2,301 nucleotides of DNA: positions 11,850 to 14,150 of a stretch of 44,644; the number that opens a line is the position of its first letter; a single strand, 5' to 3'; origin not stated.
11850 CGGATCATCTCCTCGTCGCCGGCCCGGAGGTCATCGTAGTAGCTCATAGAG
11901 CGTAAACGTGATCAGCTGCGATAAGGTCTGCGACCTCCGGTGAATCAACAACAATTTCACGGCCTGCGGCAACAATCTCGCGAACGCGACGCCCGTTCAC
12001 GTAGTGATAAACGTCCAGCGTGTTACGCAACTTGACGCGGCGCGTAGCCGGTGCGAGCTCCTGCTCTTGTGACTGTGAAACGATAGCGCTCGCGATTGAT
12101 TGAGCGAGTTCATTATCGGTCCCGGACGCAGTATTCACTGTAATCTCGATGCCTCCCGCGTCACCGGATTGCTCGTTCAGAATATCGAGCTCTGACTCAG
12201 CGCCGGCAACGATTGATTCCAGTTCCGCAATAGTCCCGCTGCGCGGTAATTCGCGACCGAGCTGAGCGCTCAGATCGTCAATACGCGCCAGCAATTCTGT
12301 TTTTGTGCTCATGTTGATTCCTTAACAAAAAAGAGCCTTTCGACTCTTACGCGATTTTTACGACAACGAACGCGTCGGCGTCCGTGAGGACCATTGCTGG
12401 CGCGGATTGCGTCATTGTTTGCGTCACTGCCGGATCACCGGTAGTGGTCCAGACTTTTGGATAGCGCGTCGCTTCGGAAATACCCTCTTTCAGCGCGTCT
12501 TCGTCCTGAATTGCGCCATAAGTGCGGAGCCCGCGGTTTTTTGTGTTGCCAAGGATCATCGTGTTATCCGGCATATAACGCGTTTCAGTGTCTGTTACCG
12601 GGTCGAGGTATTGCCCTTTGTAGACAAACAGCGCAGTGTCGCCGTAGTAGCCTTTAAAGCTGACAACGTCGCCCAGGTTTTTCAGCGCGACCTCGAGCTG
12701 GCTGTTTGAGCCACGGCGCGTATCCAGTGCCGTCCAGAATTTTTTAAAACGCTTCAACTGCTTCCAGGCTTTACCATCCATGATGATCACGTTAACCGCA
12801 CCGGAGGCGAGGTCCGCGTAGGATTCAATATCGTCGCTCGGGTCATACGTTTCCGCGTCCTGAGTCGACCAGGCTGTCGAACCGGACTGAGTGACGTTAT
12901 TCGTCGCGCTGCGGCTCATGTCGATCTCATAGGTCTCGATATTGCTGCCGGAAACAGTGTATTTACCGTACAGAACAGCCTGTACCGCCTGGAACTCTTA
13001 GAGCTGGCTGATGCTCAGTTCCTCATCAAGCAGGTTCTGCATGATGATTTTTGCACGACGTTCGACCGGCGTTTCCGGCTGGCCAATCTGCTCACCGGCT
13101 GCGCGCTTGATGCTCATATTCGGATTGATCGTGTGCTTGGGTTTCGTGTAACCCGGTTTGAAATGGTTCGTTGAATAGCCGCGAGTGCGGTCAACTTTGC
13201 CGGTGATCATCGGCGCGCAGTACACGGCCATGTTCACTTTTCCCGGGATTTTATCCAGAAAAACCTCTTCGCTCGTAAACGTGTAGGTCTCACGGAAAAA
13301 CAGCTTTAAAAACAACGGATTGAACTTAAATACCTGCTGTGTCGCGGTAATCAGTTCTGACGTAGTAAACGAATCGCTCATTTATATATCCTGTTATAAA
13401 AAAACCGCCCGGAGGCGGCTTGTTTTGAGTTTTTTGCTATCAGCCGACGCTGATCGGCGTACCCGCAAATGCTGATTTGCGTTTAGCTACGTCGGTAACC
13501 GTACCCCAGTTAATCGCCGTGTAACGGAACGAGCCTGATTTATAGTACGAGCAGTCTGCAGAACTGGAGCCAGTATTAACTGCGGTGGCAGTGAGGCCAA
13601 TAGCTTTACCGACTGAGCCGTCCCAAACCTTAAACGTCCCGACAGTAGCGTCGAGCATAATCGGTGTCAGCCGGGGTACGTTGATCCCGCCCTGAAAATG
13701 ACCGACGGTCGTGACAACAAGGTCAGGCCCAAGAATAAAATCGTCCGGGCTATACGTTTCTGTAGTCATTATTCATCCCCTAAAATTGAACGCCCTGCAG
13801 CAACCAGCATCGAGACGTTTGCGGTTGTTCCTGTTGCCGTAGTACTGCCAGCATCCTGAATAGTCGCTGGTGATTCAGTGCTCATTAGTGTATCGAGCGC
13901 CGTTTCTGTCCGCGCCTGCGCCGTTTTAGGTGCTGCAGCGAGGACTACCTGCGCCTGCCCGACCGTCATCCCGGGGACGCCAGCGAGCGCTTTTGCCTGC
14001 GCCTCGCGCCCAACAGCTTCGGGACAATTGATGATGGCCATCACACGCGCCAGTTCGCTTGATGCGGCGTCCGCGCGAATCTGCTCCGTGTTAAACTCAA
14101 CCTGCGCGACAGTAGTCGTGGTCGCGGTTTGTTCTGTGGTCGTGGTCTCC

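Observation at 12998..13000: In-frame TAA inside the major capsid gene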

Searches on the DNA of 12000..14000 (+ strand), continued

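Call 45: search_dna_similar(query=window:12347-13381:-, collection=ecoli_genomes, mode=near, rows=spread, max_rows=40)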
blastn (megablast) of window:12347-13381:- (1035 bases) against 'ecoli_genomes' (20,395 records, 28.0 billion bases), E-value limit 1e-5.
Records with a match: 446; places in all: 448; records where one place covers at least 80% of the query: 446.
Genomes with a match: 446 of 5426; with a place that covers at least 80% of the query: 446. Places per genome that has any: lowest 1, median 1, highest 3. On chromosomes: 448 places; on plasmids: 0.
Best place of each record, by identity: >=99% 420; 95-99% 7; 90-95% 19.
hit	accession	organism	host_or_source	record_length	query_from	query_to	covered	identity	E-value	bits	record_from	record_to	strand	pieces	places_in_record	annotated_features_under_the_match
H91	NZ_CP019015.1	Escherichia coli strain Ecol_AZ162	Homo sapiens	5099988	1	1035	100%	100.0%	0e+0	1912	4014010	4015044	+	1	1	major capsid protein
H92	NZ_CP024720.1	Escherichia coli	Bos mutus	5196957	1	1035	100%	99.9%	0e+0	1906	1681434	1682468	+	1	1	major capsid protein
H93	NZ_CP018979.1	Escherichia coli strain Ecol_656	Homo sapiens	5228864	1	1035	100%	99.9%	0e+0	1906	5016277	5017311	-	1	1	major capsid protein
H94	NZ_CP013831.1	Escherichia coli strain CD306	cat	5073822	1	1035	100%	99.9%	0e+0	1906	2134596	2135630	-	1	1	major capsid protein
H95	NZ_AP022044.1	Escherichia coli strain WP4-S17-ESBL-03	-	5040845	1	1035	100%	99.9%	0e+0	1906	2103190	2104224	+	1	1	major capsid protein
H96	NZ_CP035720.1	Escherichia coli strain U15A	Homo sapiens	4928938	1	1035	100%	99.9%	0e+0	1906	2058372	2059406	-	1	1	major capsid protein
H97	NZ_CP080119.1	Escherichia coli strain M45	Homo sapiens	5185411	1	1035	100%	99.9%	0e+0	1906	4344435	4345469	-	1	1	major capsid protein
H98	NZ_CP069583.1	Escherichia coli strain FDAARGOS_1265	Homo sapiens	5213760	1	1035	100%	99.9%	0e+0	1906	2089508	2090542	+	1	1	major capsid protein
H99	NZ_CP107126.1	Escherichia coli strain S8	human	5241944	1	1035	100%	99.9%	0e+0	1906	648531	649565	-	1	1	major capsid protein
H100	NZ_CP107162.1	Escherichia coli strain R10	human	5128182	1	1035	100%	99.9%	0e+0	1906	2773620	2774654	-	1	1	major capsid protein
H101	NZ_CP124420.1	Escherichia coli strain AVS0155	environmental: river near WWTP effluent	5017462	1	1035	100%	99.9%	0e+0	1906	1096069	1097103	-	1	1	major capsid protein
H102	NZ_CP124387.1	Escherichia coli strain AVS0972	wastewater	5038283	1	1035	100%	99.9%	0e+0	1906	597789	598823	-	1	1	major capsid protein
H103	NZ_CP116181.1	Escherichia coli strain DETEC-E480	button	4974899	1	1035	100%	99.9%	0e+0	1906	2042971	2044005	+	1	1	major capsid protein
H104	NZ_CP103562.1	Escherichia coli O25b:H4-ST131 strain 751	Homo sapiens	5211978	1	1035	100%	99.9%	0e+0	1906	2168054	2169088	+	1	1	major capsid protein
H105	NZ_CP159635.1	Escherichia coli strain Z135-2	hospital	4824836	1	1035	100%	99.9%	0e+0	1906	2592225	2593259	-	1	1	major capsid protein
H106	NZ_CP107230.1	Escherichia coli strain REF2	human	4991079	1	1035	100%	99.9%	0e+0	1906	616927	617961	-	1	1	major capsid protein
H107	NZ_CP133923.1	Escherichia coli strain M21816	Homo sapiens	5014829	1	1035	100%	99.9%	0e+0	1906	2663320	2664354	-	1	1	major capsid protein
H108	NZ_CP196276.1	Escherichia coli strain AH21C062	Homo sapiens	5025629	1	1035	100%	99.9%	0e+0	1906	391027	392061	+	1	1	major capsid protein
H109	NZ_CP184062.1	Escherichia coli strain 1448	Homo sapiens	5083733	1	1035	100%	99.9%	0e+0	1906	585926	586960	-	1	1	major capsid protein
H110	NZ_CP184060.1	Escherichia coli strain 1447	Homo sapiens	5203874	1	1035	100%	99.9%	0e+0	1906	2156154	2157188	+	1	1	major capsid protein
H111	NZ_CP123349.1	Escherichia coli strain AREA_R485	Homo sapiens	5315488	1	1035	100%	99.9%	0e+0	1906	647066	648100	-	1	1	major capsid protein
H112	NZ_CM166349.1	Escherichia coli strain CH4794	Homo sapiens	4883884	1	1035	100%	99.9%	0e+0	1906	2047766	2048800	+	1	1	major capsid protein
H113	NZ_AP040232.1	Escherichia coli strain NR3838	Homo sapiens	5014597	1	1035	100%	99.9%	0e+0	1906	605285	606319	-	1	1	major capsid protein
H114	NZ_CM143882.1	Escherichia coli strain E13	Homo sapiens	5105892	1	1035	100%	99.9%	0e+0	1906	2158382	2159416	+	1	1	major capsid protein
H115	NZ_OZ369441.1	Escherichia coli strain Esc10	not applicable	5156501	1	1035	100%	99.9%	0e+0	1906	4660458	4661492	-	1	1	major capsid protein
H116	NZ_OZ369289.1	Escherichia coli strain Esc9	not applicable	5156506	1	1035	100%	99.9%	0e+0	1906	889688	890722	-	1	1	major capsid protein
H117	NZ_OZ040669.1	Escherichia coli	-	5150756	1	1035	100%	99.9%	0e+0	1906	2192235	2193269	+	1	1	major capsid protein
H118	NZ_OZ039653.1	Escherichia coli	-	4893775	1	1035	100%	99.9%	0e+0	1906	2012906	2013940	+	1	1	major capsid protein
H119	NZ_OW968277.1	Escherichia coli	Homo sapiens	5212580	1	1035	100%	99.9%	0e+0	1906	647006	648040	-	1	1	major capsid protein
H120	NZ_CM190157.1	Escherichia coli strain 20332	Homo sapiens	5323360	1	1035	100%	99.9%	0e+0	1906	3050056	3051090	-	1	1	major capsid protein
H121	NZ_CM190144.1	Escherichia coli strain 21714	Homo sapiens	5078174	1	1035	100%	99.9%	0e+0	1906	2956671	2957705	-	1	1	major capsid protein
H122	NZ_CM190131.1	Escherichia coli strain 23753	Homo sapiens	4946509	1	1035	100%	99.9%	0e+0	1906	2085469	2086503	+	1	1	major capsid protein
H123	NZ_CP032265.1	Escherichia coli strain AR_0089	missing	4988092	1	1035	100%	99.8%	0e+0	1901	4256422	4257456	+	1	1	major capsid protein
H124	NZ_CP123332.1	Escherichia coli strain AREA_494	Homo sapiens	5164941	1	1035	100%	99.8%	0e+0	1901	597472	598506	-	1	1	major capsid protein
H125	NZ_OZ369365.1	Escherichia coli strain Esc30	not applicable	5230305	1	1035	100%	99.8%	0e+0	1901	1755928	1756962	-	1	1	major capsid protein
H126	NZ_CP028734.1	Escherichia coli strain A42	Antechinus swainsonii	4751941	1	1035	100%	99.7%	0e+0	1895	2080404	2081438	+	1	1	major capsid protein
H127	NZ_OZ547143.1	Escherichia coli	Homo sapiens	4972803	1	1035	100%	99.7%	0e+0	1895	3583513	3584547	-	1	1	major capsid protein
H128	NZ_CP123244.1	Escherichia coli strain YZMc3-1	chicken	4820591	1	1035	100%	95.5%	0e+0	1652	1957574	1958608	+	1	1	major capsid protein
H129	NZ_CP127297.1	Escherichia coli strain APEC20/16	Gallus gallus domesticus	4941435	1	1035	100%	93.1%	0e+0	1519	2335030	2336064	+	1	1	major capsid protein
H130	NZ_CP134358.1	Escherichia coli strain TUM13936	Homo sapiens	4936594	1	1035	100%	91.6%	0e+0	1430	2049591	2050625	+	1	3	major capsid protein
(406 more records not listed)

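Call 46: get_annotated_region(hit=H128, flank=100)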
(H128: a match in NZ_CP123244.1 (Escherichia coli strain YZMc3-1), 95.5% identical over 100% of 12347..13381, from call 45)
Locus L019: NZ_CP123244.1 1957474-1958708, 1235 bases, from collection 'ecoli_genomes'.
description: Escherichia coli strain YZMc3-1 chromosome, complete genome
organism: Escherichia coli strain YZMc3-1 (NCBI taxid 562)
replicon: chromosome; assembly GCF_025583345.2
host: chicken; source: feces; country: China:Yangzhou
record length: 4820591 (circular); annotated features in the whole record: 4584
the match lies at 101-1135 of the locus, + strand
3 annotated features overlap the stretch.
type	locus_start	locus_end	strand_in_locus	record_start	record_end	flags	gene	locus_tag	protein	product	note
CDS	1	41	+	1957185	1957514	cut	-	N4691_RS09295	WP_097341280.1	head decoration protein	-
CDS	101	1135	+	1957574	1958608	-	-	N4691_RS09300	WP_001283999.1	major capsid protein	-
CDS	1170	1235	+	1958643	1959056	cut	gpFI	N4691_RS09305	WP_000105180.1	DNA-packaging protein FI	-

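Call 47: get_annotated_region(hit=H129, flank=100)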
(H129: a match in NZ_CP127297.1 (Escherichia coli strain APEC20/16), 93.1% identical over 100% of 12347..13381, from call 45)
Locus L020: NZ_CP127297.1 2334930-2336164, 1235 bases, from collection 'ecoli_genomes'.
description: Escherichia coli strain APEC20/16 chromosome, complete genome
organism: Escherichia coli strain APEC20/16 (NCBI taxid 562)
replicon: chromosome; assembly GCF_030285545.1
host: Gallus gallus domesticus; source: feces; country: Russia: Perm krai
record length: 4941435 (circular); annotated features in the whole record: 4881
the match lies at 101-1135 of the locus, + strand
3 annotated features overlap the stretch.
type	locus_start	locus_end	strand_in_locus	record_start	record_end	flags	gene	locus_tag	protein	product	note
CDS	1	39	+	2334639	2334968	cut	-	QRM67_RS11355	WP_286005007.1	head decoration protein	-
CDS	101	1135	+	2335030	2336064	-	-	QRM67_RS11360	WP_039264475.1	major capsid protein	-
CDS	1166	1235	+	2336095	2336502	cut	gpFI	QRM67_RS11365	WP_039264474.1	DNA-packaging protein FI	-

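Call 48: get_annotated_region(hit=H130, flank=100)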
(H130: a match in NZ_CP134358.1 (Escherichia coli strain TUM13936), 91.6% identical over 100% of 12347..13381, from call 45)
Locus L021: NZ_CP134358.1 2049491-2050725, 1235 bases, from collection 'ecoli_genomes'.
description: Escherichia coli strain TUM13936 chromosome, complete genome
organism: Escherichia coli strain TUM13936 (NCBI taxid 562)
replicon: chromosome; assembly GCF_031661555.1
host: Homo sapiens; source: feces; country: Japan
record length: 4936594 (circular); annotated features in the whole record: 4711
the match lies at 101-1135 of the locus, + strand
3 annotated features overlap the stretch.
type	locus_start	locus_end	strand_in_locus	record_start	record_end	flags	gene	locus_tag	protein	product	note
CDS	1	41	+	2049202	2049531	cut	-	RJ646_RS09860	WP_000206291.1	head decoration protein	-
CDS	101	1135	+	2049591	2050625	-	-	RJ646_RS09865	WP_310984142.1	major capsid protein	-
CDS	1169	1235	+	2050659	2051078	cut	gpFI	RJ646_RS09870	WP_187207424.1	DNA-packaging protein FI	-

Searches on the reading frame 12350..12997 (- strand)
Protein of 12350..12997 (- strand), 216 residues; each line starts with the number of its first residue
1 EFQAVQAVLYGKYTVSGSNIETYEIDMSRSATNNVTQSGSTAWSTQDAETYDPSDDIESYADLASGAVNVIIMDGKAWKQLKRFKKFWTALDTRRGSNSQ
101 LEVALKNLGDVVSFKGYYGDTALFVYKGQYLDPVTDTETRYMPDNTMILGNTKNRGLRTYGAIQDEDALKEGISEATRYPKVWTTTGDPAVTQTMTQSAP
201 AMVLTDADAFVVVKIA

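Call 4: search_protein_families(library=pfam, proteins=[window:12350-12997:-, window:12350-12919:-], max_evalue=0.01)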
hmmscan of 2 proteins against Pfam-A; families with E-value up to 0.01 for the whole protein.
window:12350-12997:- (216 aa): 1 family
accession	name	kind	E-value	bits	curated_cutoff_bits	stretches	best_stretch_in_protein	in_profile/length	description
PF03864.22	Phage_cap_E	-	1.7e-35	123.1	22.9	1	1-214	120-328/329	Phage major capsid protein E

window:12350-12919:- (190 aa): 1 family
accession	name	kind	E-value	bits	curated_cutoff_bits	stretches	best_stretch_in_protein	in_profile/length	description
PF03864.22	Phage_cap_E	-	6.7e-30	104.7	22.9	1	3-188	148-328/329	Phage major capsid protein E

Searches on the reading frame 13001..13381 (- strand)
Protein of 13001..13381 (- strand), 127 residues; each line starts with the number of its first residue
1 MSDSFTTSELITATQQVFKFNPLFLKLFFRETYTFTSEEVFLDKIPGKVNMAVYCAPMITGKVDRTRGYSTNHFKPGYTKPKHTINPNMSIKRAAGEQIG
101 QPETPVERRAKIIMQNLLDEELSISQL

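Call 4: search_protein_families(library=pfam, proteins=[window:13001-13381:-], max_evalue=0.01)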
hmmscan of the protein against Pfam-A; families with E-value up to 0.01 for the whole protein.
window:13001-13381:- (127 aa): 1 family
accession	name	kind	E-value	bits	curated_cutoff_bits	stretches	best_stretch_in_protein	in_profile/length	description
PF03864.22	Phage_cap_E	-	7.1e-18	65.2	22.9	1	6-121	1-112/329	Phage major capsid protein E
